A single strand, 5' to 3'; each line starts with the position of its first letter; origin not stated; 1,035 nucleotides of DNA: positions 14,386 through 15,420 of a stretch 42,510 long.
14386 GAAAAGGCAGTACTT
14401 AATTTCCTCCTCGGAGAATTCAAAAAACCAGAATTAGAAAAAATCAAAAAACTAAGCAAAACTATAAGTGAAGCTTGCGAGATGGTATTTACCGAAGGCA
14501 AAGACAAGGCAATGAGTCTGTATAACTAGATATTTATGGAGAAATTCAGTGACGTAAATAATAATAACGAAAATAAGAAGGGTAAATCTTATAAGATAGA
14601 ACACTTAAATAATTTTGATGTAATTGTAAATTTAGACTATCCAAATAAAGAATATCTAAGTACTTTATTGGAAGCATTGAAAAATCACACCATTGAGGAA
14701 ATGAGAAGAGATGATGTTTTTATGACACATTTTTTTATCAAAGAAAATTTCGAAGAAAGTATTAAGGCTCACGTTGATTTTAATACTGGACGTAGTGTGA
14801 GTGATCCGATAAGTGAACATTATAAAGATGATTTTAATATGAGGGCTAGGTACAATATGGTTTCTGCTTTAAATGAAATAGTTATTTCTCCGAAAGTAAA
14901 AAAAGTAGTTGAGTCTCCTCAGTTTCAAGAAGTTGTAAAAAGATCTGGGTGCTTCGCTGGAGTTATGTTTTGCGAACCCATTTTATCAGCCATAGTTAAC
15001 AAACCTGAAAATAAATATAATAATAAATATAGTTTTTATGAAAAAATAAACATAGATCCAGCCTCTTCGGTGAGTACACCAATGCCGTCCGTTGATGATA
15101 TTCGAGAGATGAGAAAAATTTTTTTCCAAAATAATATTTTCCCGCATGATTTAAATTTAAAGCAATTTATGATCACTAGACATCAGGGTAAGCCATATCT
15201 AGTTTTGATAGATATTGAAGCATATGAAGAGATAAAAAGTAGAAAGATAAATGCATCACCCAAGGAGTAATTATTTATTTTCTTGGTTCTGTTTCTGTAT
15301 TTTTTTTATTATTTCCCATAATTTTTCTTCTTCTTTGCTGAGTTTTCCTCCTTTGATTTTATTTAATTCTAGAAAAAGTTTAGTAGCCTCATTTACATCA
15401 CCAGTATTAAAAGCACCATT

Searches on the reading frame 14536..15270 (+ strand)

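Call 13: search_protein_families(library=pfam, proteins=[window:14536-15270:+], max_evalue=0.001)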
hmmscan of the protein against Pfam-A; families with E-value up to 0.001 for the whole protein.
window:14536-15270:+ (244 aa): 0 families

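Call 36: search_protein_families(library=pfam, proteins=[window:14536-15270:+], max_evalue=0.01)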
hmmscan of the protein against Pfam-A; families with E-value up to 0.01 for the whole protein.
window:14536-15270:+ (244 aa): 1 family
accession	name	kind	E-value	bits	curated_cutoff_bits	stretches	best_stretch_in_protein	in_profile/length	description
PF06315.17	AceK_kinase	-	0.0035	17.4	29.3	0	195-238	138-181/256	Isocitrate dehydrogenase kinase/phosphatase (AceK) kinase domain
